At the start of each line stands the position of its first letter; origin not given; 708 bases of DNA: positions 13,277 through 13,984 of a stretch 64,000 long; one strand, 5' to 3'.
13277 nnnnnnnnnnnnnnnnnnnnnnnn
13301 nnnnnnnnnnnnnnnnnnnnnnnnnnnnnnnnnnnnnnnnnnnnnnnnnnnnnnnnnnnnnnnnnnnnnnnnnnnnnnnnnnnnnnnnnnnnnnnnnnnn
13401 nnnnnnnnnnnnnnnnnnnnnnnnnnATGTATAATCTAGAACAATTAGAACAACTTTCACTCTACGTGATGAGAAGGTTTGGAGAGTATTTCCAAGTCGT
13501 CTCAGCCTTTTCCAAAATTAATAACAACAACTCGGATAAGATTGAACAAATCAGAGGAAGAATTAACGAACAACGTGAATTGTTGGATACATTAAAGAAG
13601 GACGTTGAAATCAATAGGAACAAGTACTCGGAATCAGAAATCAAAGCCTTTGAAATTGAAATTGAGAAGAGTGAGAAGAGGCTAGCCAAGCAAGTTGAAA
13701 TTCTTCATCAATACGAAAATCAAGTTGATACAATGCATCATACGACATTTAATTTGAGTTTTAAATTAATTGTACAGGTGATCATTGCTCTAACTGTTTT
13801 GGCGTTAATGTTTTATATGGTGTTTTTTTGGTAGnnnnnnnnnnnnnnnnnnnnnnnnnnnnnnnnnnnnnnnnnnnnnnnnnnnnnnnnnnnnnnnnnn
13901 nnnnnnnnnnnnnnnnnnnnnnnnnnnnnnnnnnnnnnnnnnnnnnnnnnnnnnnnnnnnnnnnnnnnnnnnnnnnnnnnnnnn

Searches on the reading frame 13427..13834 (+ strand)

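Call 5: search_protein_families(library=pfam, proteins=[window:13427-13834:+], max_evalue=0.1)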
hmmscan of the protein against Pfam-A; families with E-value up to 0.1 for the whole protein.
window:13427-13834:+ (135 aa): 4 families
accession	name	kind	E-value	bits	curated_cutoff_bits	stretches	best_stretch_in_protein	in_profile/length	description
PF10112.14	Halogen_Hydrol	-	0.014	15.8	29.8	1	21-80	131-189/191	5-bromo-4-chloroindolyl phosphate hydrolysis protein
PF02050.21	FliJ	-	0.059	14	28.4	0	4-101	21-116/123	Flagellar FliJ protein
PF25305.1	Ig_PDGFR_d4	-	0.064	13.7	27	1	49-133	47-131/140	Platelet-derived growth factor receptor Ig-like domain 4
PF07544.18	Med9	-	0.083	13.4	26.9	0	37-100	26-80/80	RNA polymerase II transcription mediator complex subunit 9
